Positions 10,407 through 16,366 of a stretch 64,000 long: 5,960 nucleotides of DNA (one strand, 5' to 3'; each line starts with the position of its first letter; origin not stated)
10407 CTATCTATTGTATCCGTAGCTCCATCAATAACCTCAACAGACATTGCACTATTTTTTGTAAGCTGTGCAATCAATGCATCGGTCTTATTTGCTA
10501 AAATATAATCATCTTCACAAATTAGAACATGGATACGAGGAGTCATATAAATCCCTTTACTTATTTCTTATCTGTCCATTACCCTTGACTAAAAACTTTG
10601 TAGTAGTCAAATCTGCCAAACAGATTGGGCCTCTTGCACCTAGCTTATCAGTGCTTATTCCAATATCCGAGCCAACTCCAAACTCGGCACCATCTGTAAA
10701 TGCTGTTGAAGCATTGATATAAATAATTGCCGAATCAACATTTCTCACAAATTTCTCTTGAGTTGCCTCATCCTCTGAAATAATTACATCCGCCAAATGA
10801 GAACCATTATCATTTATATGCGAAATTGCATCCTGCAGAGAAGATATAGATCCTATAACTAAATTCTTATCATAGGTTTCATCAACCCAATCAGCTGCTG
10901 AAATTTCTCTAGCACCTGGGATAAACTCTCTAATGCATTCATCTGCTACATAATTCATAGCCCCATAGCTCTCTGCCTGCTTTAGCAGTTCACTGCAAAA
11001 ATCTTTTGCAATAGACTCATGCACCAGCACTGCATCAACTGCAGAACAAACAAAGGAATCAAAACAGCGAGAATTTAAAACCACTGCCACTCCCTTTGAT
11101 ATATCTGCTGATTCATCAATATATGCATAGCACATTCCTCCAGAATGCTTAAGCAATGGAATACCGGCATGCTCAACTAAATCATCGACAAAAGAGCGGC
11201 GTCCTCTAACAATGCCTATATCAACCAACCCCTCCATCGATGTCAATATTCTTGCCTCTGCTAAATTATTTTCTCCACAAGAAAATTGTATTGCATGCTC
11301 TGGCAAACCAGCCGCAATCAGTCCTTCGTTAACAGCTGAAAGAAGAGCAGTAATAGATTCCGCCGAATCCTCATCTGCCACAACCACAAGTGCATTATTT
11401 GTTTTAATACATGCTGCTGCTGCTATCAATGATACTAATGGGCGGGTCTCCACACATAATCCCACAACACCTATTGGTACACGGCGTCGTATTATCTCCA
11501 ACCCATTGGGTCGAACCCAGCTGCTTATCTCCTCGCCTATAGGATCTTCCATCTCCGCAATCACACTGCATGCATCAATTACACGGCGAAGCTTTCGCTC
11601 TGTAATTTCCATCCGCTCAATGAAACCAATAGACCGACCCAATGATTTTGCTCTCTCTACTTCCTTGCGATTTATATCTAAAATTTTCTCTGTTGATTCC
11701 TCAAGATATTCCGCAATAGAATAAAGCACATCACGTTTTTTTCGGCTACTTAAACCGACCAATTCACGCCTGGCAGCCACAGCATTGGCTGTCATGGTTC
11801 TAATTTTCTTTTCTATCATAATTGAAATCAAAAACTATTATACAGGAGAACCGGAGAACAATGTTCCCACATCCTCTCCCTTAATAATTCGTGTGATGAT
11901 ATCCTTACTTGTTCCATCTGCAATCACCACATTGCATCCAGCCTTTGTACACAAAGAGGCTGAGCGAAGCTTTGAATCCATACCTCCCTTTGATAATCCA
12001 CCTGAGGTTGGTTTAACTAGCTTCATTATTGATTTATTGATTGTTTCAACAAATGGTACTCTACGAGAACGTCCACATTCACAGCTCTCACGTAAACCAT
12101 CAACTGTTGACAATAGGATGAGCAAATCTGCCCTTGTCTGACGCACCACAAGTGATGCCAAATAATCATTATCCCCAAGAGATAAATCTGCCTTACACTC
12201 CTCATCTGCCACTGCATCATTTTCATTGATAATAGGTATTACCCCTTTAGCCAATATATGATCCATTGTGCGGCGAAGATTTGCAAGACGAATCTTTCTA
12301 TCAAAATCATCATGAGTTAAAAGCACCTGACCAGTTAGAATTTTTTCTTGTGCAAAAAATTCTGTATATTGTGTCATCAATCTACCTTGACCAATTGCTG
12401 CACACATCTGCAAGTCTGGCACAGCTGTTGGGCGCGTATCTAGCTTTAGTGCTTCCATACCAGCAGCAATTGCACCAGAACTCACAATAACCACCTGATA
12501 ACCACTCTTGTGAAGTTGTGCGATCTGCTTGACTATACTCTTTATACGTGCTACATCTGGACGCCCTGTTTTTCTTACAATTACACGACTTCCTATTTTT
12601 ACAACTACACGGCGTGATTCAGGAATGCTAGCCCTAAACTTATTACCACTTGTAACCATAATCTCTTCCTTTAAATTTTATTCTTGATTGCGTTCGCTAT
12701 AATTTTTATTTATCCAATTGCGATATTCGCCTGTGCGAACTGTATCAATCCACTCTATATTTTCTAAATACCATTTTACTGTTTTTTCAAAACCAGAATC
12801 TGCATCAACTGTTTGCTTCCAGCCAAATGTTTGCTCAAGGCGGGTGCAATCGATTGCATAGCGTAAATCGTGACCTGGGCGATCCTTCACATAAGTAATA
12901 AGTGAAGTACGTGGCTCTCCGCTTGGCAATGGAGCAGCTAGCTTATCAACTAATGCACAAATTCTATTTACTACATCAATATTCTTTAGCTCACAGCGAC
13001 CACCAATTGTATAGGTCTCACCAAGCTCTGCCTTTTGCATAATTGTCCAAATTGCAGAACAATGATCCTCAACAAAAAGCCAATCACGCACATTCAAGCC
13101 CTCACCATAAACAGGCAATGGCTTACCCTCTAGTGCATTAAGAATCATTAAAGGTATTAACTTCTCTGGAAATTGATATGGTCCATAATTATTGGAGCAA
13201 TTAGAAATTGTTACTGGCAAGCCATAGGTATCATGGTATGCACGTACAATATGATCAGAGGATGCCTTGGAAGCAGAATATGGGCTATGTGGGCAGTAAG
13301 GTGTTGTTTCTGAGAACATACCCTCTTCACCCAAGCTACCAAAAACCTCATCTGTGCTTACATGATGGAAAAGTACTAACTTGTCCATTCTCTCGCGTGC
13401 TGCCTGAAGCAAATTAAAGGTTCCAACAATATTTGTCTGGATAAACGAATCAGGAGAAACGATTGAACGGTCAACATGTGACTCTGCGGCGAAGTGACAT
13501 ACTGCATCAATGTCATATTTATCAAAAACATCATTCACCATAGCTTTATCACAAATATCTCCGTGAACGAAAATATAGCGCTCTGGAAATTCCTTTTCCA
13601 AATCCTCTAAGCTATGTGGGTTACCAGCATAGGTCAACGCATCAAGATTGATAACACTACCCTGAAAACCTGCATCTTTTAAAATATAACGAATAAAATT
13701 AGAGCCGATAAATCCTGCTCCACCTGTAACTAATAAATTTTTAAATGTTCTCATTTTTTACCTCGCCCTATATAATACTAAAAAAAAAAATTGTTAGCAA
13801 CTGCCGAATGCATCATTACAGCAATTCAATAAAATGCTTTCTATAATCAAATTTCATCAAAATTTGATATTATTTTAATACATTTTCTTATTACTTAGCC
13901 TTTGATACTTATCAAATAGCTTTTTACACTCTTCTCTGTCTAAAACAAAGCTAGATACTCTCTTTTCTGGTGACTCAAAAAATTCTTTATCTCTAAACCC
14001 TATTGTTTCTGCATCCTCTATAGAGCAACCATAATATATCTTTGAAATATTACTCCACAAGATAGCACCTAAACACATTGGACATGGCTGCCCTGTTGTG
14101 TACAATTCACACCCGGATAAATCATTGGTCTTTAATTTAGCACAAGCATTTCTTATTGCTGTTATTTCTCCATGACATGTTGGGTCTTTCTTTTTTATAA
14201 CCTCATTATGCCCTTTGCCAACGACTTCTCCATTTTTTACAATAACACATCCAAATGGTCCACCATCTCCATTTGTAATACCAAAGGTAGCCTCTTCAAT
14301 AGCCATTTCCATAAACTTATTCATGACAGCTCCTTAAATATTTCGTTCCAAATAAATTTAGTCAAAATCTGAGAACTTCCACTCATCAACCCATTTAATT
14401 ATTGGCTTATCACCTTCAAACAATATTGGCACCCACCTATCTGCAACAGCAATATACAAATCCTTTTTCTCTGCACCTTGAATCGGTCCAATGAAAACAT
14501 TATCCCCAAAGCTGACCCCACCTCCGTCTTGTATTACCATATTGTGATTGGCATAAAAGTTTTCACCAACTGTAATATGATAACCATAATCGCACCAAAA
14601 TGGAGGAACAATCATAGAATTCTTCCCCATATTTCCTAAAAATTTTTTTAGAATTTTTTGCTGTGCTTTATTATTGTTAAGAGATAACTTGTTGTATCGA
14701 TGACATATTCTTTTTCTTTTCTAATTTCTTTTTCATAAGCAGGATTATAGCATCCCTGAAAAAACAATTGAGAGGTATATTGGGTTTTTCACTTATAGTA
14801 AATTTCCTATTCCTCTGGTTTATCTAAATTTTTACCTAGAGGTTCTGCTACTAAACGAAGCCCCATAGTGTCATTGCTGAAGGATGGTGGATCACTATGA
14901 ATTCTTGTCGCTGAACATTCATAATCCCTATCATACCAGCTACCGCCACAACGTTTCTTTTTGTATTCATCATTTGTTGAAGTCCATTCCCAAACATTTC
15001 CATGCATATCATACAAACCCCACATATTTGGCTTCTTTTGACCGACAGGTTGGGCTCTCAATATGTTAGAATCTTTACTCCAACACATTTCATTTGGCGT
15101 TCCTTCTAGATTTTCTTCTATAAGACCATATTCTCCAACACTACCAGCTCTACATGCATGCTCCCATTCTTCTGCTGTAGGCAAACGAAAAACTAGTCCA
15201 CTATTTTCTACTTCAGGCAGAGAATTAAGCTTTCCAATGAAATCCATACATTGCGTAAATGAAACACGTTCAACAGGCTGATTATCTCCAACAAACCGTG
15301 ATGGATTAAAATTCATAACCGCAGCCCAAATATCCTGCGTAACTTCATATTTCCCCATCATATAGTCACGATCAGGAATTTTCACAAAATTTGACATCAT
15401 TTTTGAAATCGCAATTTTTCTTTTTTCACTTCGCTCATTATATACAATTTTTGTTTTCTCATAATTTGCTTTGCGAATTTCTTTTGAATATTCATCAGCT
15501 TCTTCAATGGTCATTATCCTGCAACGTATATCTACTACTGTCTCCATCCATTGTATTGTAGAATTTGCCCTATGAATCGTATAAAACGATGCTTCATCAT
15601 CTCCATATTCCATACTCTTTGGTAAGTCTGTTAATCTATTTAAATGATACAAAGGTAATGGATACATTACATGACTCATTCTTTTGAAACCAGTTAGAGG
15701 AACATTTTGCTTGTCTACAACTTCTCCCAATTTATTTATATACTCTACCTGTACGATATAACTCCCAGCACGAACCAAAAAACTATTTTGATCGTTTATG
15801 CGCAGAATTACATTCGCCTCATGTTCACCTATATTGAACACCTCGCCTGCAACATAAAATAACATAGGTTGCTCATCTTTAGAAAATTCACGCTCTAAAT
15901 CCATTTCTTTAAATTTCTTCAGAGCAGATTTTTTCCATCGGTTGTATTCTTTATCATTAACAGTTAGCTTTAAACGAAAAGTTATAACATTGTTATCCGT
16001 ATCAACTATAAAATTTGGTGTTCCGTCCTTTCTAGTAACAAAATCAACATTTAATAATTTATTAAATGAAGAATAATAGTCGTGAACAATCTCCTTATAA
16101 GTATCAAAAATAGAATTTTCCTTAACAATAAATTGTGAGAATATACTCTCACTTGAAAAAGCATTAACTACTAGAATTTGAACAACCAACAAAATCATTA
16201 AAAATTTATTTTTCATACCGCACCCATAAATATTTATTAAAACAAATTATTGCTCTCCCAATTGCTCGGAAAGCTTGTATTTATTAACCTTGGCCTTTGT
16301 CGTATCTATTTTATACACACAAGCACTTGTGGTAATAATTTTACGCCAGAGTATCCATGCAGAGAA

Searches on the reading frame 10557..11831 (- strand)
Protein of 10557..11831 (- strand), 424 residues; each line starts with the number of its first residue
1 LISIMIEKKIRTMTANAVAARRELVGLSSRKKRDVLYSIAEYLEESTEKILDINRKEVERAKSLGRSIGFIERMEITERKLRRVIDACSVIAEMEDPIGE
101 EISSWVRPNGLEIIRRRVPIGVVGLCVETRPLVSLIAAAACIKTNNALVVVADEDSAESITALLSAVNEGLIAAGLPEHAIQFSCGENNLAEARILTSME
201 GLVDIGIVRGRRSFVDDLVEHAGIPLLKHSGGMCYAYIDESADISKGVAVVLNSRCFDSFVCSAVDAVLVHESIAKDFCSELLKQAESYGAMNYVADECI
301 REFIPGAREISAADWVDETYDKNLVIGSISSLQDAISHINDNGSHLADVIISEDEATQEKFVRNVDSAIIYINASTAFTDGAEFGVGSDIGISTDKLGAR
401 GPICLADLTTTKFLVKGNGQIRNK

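Call 53: search_protein_families(library=ncbifam, proteins=[window:10557-11831:-], max_evalue=0.00001)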
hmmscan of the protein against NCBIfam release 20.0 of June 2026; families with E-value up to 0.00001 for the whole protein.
window:10557-11831:- (424 aa): 11 families
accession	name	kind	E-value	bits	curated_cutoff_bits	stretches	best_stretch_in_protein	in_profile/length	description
NF001221.0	PRK00197.1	equivalog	5.6e-114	381.1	289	1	6-422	3-417/418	glutamate-5-semialdehyde dehydrogenase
TIGR00407.1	proA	equivalog_domain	2.6e-92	309.7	317.45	1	20-412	4-398/398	glutamate-5-semialdehyde dehydrogenase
TIGR01092.1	P5CS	equivalog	5.9e-67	226.4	796.75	1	7-421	285-694/715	delta l-pyrroline-5-carboxylate synthetase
NF010378.0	PRK13805.1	equivalog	1.5e-13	49.5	951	1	119-285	110-276/872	bifunctional acetaldehyde-CoA/alcohol dehydrogenase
NF052305.1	DioxValDhHalo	equivalog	3.3e-11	42.8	750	1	17-289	52-311/483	2,5-dioxovalerate dehydrogenase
TIGR02518.1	EutH_ACDH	equivalog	1.8e-10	40.3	620.1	1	113-286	98-271/488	acetaldehyde dehydrogenase (acetylating)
NF040648.1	lactal_redase_Meth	equivalog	4.6e-10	39.1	650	1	7-288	32-300/463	lactaldehyde dehydrogenase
NF042993.1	AlphKGSA_gudD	equivalog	7.4e-09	34.9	770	1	10-288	44-309/481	alpha-ketoglutaric semialdehyde dehydrogenase GucD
NF047625.1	AcylSulfactDhSauS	equivalog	1.6e-08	33.8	600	1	115-285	98-267/464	acylating sulfoacetaldehyde dehydrogenase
NF006916.0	PRK09407.1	equivalog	1.4e-07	30.5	521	1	7-288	55-323/526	succinic semialdehyde dehydrogenase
TIGR01804.1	BADH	equivalog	5e-06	25.3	668.6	0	99-288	116-302/467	betaine-aldehyde dehydrogenase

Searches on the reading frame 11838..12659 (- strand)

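Call 53: search_protein_families(library=ncbifam, proteins=[window:11838-12659:-], max_evalue=0.00001)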
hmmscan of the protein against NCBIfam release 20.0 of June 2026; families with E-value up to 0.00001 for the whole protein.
window:11838-12659:- (273 aa): 7 families
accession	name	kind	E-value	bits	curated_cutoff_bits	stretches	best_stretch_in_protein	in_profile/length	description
TIGR01027.1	proB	equivalog_domain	1.1e-73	248.5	186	1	16-269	1-252/363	glutamate 5-kinase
TIGR01092.1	P5CS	equivalog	4.8e-51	173.8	796.75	1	9-269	1-274/715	delta l-pyrroline-5-carboxylate synthetase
NF040647.1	IPPK_Arch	equivalog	5.5e-10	38.9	120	1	130-266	122-257/259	isopentenyl phosphate kinase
NF010659.0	PRK14058.1-1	equivalog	6e-08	32.1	223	1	107-262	119-262/267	[LysW]-aminoadipate kinase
TIGR00761.1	argB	equivalog_domain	3.8e-07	29.9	151.3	0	130-245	126-229/231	acetylglutamate kinase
TIGR00746.1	arcC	equivalog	5e-06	25.8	358.25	0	17-93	2-83/309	carbamate kinase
TIGR02075.1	pyrH_bact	equivalog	5.5e-06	26.2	243.9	0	16-97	2-85/233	UMP kinase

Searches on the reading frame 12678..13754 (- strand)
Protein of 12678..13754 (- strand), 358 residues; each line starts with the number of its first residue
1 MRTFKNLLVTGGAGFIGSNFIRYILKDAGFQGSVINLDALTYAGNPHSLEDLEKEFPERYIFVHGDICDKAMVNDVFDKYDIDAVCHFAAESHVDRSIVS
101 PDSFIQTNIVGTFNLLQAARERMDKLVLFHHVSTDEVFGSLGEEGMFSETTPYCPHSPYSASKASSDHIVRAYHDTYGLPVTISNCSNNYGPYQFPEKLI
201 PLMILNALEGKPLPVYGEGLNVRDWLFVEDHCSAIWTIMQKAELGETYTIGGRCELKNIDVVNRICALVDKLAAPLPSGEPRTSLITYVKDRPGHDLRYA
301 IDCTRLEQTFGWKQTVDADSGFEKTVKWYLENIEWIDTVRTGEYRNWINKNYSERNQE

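Call 53: search_protein_families(library=ncbifam, proteins=[window:12678-13754:-], max_evalue=0.00001)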
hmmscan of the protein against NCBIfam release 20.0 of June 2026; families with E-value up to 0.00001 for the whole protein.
window:12678-13754:- (358 aa): 22 families
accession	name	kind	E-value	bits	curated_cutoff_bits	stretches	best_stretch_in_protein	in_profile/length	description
TIGR01181.1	dTDP_gluc_dehyt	equivalog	6.8e-143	475.5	365.1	1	7-337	2-319/321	dTDP-glucose 4,6-dehydratase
NF007490.0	PRK10084.1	subfamily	2.8e-136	454.2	649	1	7-355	3-360/361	dTDP-glucose 4,6-dehydratase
NF007582.0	PRK10217.1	equivalog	9.2e-129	429.6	698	1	5-345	2-347/355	dTDP-glucose 4,6-dehydratase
TIGR04180.1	EDH_00030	hypoth_equivalog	3.3e-42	144.6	475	1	8-271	2-258/297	NAD-dependent 4,6-dehydratase LegB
TIGR01179.1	galE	equivalog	6.5e-32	110.7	262.3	1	7-253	2-259/332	UDP-glucose 4-epimerase GalE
TIGR02622.1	CDP_4_6_dhtase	equivalog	7.3e-25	87.8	278.45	1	5-332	5-333/352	CDP-glucose 4,6-dehydratase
NF007956.0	PRK10675.1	subfamily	4.4e-20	72.1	394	1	7-172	3-162/338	UDP-glucose 4-epimerase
TIGR01472.1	gmd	equivalog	6.3e-20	71.7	415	1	8-250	4-249/342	GDP-mannose 4,6-dehydratase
NF011728.1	PRK15181.1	equivalog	2.2e-18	66.4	760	1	5-332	16-340/348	Vi polysaccharide biosynthesis UDP-N-acetylglucosaminuronic acid C-4 epimerase TviC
TIGR03466.1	HpnA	hypoth_equivalog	3.6e-17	62.2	367.65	1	7-265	3-242/327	hopanoid-associated sugar epimerase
NF052578.1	StrlDmthSdmBMthl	equivalog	9.6e-14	51.8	600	1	8-258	4-236/328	sterol demethylase protein SdmB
TIGR02197.1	heptose_epim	equivalog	1e-13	51.2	274.6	1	7-251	1-242/316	ADP-glyceromanno-heptose 6-epimerase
NF043036.1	ErythonDh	equivalog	4.1e-13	49.2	325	1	6-173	2-163/321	D-erythronate dehydrogenase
TIGR03589.1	PseB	equivalog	1.6e-12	47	407.75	1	5-135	5-126/324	UDP-N-acetylglucosamine 4,6-dehydratase (inverting)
NF042422.1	oxyalk_red_OleD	equivalog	9.5e-12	44.9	580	1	6-245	2-221/329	2-alkyl-3-oxoalkanoate reductase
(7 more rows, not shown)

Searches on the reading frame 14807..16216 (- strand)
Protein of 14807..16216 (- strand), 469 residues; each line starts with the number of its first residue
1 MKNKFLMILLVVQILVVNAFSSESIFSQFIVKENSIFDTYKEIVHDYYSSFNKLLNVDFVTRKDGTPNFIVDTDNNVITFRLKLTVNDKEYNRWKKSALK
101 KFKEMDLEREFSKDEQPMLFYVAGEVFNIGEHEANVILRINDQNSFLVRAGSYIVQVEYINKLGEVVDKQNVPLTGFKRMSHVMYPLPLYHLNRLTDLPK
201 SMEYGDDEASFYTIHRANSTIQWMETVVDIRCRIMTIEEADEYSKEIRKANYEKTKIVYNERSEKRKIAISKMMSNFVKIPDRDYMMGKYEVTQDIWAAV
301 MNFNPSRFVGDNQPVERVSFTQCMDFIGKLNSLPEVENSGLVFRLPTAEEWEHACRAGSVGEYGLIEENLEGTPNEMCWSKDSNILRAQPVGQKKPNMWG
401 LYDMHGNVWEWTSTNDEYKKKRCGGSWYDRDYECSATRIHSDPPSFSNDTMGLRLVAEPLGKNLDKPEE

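Call 53: search_protein_families(library=ncbifam, proteins=[window:14807-16216:-], max_evalue=0.00001)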
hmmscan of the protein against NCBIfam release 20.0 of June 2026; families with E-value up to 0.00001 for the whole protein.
window:14807-16216:- (469 aa): 4 families
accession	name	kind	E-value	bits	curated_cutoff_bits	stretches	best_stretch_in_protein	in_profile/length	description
NF051459.1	pyoverdine_PvdO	equivalog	3.2e-11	42.8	500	1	306-440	111-244/280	dihydropyoverdine dehydrogenase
TIGR03525.2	GldK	equivalog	2.7e-10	40.1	350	1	244-415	151-337/408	T9SS ring complex lipoprotein PorK/GldK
TIGR03440.2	egtB_TIGR03440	equivalog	1e-06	28.2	360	1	344-414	294-350/413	ergothioneine biosynthesis protein EgtB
TIGR03524.1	GldJ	equivalog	1.3e-06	27.4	458.2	0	378-413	328-362/559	gliding motility lipoprotein GldJ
